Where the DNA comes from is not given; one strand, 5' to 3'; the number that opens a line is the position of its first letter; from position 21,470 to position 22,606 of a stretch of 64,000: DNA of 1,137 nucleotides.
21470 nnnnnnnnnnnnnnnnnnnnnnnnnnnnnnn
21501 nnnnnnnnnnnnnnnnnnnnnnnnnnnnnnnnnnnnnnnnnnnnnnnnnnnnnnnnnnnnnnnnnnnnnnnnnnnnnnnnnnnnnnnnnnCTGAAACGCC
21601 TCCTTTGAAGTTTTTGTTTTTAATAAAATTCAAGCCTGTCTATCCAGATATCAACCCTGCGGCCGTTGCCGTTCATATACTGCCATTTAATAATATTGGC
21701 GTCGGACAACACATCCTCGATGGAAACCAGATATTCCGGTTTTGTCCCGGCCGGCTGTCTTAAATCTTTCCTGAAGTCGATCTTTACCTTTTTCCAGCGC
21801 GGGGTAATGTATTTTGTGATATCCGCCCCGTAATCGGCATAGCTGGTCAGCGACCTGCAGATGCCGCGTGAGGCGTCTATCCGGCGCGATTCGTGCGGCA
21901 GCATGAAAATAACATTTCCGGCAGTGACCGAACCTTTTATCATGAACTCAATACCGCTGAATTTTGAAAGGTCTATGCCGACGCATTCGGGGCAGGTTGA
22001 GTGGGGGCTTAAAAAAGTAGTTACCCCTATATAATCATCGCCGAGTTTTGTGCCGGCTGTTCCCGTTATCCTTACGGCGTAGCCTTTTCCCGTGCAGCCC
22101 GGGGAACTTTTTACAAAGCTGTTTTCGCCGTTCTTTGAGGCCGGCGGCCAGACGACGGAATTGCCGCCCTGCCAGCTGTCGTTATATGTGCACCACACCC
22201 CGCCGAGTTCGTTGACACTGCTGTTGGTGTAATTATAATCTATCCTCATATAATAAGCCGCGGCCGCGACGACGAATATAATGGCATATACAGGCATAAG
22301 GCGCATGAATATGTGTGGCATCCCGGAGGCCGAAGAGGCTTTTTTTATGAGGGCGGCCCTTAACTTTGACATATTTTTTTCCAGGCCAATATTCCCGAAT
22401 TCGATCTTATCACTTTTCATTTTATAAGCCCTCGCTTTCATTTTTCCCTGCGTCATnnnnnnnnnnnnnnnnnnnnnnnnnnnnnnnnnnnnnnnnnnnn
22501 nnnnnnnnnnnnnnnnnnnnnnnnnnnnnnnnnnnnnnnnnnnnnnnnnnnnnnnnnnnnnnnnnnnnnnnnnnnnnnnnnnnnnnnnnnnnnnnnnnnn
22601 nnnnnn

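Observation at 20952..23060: ECF sigma factor with an anti-sigma factor whose extracytoplasmic sensor domain is duplicated as a free secreted protein next door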

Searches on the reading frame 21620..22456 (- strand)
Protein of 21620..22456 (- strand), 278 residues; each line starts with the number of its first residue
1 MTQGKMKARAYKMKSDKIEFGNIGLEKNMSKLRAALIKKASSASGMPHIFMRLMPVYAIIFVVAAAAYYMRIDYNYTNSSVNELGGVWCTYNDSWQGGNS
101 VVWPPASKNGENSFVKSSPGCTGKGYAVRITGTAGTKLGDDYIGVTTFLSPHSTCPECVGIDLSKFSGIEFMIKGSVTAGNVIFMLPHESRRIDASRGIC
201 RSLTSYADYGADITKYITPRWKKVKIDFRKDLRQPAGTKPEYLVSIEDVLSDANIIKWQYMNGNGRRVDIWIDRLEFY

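Call 3: search_protein_families(library=pfam, proteins=[window:21620-22456:-], max_evalue=0.1)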
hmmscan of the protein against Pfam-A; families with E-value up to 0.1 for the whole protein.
window:21620-22456:- (278 aa): 0 families

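Call 5: find_homologous_proteins(query=window:21620-22456:-)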
Query window:21620-22456:- (278 aa): 49 proteins with E <= 0.001 among 636 candidates.
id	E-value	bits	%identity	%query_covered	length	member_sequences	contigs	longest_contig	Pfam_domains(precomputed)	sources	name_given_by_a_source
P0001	9.8e-188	640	100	100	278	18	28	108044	-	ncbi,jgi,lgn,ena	jgi:hypothetical protein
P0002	1.5e-171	587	90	100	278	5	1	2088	-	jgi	jgi:hypothetical protein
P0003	1.0e-133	463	76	96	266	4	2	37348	-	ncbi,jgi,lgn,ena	jgi:hypothetical protein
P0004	8.7e-123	427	70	96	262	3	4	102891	-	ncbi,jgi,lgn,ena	jgi:hypothetical protein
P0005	3.1e-115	403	66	96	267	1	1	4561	-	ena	-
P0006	5.8e-113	395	67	92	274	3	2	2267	-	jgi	jgi:hypothetical protein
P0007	6.4e-112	392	67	92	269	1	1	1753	-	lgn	-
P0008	1.2e-110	388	66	96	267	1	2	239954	-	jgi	jgi:hypothetical protein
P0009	1.3e-110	387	60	98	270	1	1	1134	-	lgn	-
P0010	2.3e-110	387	60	98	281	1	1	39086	-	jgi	jgi:hypothetical protein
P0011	2.4e-109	383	61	98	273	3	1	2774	-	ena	-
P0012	9.0e-109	381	59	98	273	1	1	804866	-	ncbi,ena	-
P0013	2.2e-107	377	60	98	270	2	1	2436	-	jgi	jgi:hypothetical protein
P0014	2.8e-107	377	65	91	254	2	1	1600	-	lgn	-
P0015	8.6e-107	375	59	98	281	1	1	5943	-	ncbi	-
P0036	6.4e-75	270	51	91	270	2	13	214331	-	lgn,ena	-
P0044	1.6e-59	220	42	98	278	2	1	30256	-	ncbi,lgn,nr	ncbi:MAG: hypothetical protein JXR81_09360 [Candidatus Goldbacteria bacterium]|nr:hypothetical prote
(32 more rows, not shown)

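Call 6: search_protein_families(library=ncbifam, proteins=[window:21620-22456:-], max_evalue=0.1)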
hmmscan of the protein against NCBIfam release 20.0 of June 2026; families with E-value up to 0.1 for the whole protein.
window:21620-22456:- (278 aa): 0 families

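Call 10: find_encoding_contigs(protein=P0012, flank=6000, max_places=2)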
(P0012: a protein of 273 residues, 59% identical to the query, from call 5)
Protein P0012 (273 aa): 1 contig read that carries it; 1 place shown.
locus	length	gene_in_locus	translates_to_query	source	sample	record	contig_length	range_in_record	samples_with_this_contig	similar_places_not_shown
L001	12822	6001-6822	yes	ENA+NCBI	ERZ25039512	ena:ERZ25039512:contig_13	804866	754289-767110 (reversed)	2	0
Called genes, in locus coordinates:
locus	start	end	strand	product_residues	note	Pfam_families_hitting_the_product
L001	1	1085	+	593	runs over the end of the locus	PF01541:GIY-YIG, PF27096:UvrC_M, PF02151:UVR (weak), PF22920:UvrC_RNaseH, PF08459:UvrC_RNaseH_dom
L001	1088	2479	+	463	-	PF00672:HAMP (weak), PF00512:HisKA, PF02518:HATPase_c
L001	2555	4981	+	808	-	PF11028:TMEM260_N, PF28495:TMEM260_2, PF13414:TPR_11, PF00515:TPR_1, PF13414:TPR_11, PF13432:TPR_16, PF00515:TPR_1, PF13414:TPR_11, +12 more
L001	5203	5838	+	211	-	PF04542:Sigma70_r2, PF08281:Sigma70_r4_2, PF04545:Sigma70_r4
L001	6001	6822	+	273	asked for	-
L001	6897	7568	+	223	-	-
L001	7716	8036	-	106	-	-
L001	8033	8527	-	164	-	-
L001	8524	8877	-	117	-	-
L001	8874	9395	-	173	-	-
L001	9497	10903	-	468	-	PF10396:TrmE_N, PF03193:RsgA_GTPase (faint), PF12631:MnmE_helical, PF00025:Arf, PF01926:MMR_HSR1, PF02421:FeoB_N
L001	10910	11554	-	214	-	PF13083:KH_KhpA-B, PF01424:R3H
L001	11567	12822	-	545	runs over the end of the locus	PF14849:YidC_periplas, PF02096:60KD_IMP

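Call 11: find_encoding_contigs(protein=P0044, flank=6000, max_places=2)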
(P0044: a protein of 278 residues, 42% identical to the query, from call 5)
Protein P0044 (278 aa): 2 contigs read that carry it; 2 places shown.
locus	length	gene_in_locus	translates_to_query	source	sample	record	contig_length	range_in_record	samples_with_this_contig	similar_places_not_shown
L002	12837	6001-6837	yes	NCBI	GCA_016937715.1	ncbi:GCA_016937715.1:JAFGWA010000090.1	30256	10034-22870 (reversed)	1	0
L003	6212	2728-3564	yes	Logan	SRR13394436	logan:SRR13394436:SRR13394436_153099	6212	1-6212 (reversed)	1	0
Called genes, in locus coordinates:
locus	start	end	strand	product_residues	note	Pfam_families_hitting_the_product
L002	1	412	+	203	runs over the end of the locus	PF01121:CoaE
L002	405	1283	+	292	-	PF08668:HDOD, PF01966:HD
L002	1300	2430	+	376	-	PF01590:GAF, PF13185:GAF_2, PF13492:GAF_3, PF13487:HD_5, PF01966:HD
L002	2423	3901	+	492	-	PF13185:GAF_2, PF01590:GAF (faint), PF13492:GAF_3 (weak), PF00990:GGDEF, PF22335:Cas10-Cmr2_palm2 (weak)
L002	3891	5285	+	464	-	PF13492:GAF_3 (weak), PF13185:GAF_2 (weak), PF00990:GGDEF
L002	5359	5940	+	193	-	PF04542:Sigma70_r2, PF08281:Sigma70_r4_2, PF04545:Sigma70_r4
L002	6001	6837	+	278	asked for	-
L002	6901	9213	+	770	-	PF13620:CarboxypepD_reg, PF13715:CarbopepD_reg_2 (faint)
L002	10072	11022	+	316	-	PF01073:3Beta_HSD, PF01370:Epimerase, PF04321:RmlD_sub_bind, PF16363:GDP_Man_Dehyd, PF07993:NAD_binding_4 (weak)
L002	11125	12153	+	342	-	PF00356:LacI, PF00532:Peripla_BP_1, PF13407:Peripla_BP_4, PF13377:Peripla_BP_3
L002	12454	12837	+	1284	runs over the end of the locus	PF02927:CelD_N, PF00759:Glyco_hydro_9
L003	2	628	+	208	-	?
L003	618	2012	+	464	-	PF13492:GAF_3 (weak), PF13185:GAF_2 (weak), PF00990:GGDEF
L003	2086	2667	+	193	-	PF04542:Sigma70_r2, PF08281:Sigma70_r4_2, PF04545:Sigma70_r4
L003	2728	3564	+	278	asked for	-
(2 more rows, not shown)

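Call 12: find_encoding_contigs(protein=P0036, flank=6000, max_places=2)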
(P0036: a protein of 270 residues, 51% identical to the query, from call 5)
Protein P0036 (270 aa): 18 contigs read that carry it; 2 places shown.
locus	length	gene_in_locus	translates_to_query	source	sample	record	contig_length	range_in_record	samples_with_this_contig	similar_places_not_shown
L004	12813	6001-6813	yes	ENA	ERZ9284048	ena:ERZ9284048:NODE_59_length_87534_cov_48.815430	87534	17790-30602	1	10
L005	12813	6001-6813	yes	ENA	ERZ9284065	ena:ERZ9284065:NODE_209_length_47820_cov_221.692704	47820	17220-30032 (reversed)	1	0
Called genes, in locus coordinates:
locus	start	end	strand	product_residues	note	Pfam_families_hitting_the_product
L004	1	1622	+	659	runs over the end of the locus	PF09848:SLFN-g3_helicase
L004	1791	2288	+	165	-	-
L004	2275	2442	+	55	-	-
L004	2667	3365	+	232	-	PF01909:NTP_transf_2, PF18765:Polbeta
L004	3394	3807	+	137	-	-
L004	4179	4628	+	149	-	PF13560:HTH_31 (faint), PF01381:HTH_3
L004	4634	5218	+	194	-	PF02661:Fic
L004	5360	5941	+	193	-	PF04542:Sigma70_r2, PF08281:Sigma70_r4_2, PF04545:Sigma70_r4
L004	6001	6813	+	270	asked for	-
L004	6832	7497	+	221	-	-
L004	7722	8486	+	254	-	-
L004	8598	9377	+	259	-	PF01738:DLH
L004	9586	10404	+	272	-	-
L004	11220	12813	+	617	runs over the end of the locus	PF00270:DEAD, PF04851:ResIII (faint), PF13307:Helicase_C_2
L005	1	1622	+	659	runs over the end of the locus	PF09848:SLFN-g3_helicase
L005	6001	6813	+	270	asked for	-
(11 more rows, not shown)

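Call 16: predict_structure(alignment_id=A1)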
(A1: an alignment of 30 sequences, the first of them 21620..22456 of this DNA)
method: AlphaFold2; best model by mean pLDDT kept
length: 278 residues; sequences in the alignment: 30
mean_pLDDT: 83.9   pTM: 0.74
mean pLDDT of the five models: 83.9, 81.8, 81.3, 81.0, 80.8
residues with pLDDT >= 90: 181; 70-90: 36; 50-70: 33; < 50: 28
segments of 3 or more residues with pLDDT < 50: 1-25
pLDDT, mean of each block of 10 residues (from residue 1): 37 35 47 69 55 65 62 89 94 93 88 93 95 94 96 91 96 97 97 88 94 98 98 96 97 97 96 97
secondary structure, 60 per line:
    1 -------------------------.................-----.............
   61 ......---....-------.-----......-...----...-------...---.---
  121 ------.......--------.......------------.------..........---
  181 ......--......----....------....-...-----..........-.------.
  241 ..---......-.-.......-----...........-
elements in order: H26-42 H48-66 E70-73 E87-92 E101-103 E111-113 E127-133 E142-148 E168-177 E181-186 E189-194 E199-202 E209-212 E222-227 H228-231 H246-251 E255-261 E267-277

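Call 17: find_related_loci(query=A1, collection=genome_contigs, flank=5000)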
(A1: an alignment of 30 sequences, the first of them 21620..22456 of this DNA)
Query A1 (278 aa) in genome_contigs; peptide patterns used: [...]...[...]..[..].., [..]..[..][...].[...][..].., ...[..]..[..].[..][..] (x = any residue, [..] = any of these).
153 stretches matched a pattern; 28 encode a relative of the query (tblastn E <= 1e-3); 28 distinct loci.
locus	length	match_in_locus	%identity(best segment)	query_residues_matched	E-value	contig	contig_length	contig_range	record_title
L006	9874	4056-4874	75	6-278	2e-135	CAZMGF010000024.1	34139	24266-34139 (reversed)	MAG TPA_asm: uncultured Spirochaetia bacterium isolate binchicken_co3_603 genome assembly, contig: NODE_3840_length_3413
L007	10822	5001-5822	68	1-278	3e-126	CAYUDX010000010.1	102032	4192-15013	MAG TPA_asm: uncultured Spirochaetia bacterium isolate binchicken_co3_547 genome assembly, contig: NODE_479_length_10203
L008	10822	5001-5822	59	5-278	3e-115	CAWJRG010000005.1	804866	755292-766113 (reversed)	MAG: uncultured bacterium isolate MFD03726.bin.1.65 genome assembly, contig: contig_13, whole genome shotgun sequence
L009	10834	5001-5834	60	1-278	2e-109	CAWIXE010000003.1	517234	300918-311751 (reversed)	MAG: candidate division FCPU426 bacterium isolate MFD05705.bin.1.57 genome assembly, contig: contig_40746, whole genome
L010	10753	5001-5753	57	25-278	2e-101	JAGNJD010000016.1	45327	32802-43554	MAG: Candidatus Goldiibacteriota bacterium isolate Gw_SlDig_bin_230 Gw_SlDig_1105_length_45327_cov_5.835730, whole genom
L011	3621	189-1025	54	1-278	9e-99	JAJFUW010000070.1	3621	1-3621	MAG: Spirochaetia bacterium isolate bin.56 k141_4509891, whole genome shotgun sequence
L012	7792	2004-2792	57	12-278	1e-95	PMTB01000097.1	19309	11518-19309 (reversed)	MAG: candidate division FCPU426 bacterium isolate palsa_1178 73.20110700_P2D.103_contig_41529, whole genome shotgun sequ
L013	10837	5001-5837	54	3-278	4e-94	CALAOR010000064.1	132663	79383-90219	MAG TPA_asm: uncultured bacterium isolate ERR1035437_bin.115_CONCOCT_v1.1_MAG genome assembly, contig: ERZ1756482.20, wh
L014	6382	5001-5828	51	3-278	5e-94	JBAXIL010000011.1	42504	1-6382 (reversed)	MAG: bacterium isolate ELA348 MAG348_11, whole genome shotgun sequence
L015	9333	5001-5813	54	5-278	2e-92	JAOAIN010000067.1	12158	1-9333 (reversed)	MAG: Candidatus Goldiibacteriota bacterium isolate SKW91 k141_885903, whole genome shotgun sequence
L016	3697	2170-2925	50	24-278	4e-82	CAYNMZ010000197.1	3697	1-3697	MAG TPA_asm: uncultured Spirochaetia bacterium isolate binchicken_co265_361 genome assembly, contig: NODE_31506_length_3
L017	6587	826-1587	51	26-278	1e-79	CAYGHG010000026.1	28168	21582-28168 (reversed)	MAG TPA_asm: uncultured Spirochaetia bacterium isolate ERP113451_co2_91 genome assembly, contig: NODE_954_length_28168_c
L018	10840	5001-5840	43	1-278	6e-74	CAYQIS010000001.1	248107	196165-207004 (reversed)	MAG TPA_asm: uncultured Spirochaetia bacterium isolate binchicken_co135_109 genome assembly, contig: NODE_78_length_2481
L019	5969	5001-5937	47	56-278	5e-68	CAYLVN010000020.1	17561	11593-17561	MAG TPA_asm: uncultured Fibrobacter sp. isolate SRP192927_co6_750 genome assembly, contig: NODE_7268_length_17561_cov_4.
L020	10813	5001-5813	42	13-278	9e-68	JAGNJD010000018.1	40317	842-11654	MAG: Candidatus Goldiibacteriota bacterium isolate Gw_SlDig_bin_230 Gw_SlDig_1341_length_40317_cov_5.706718, whole genom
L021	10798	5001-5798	43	1-278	2e-67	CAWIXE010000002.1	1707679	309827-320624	MAG: candidate division FCPU426 bacterium isolate MFD05705.bin.1.57 genome assembly, contig: contig_22053, whole genome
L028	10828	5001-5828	37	5-278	2e-59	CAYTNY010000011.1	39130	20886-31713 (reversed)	MAG TPA_asm: uncultured Spirochaetia bacterium isolate SRP252850_co1_9 genome assembly, contig: NODE_1588_length_39130_c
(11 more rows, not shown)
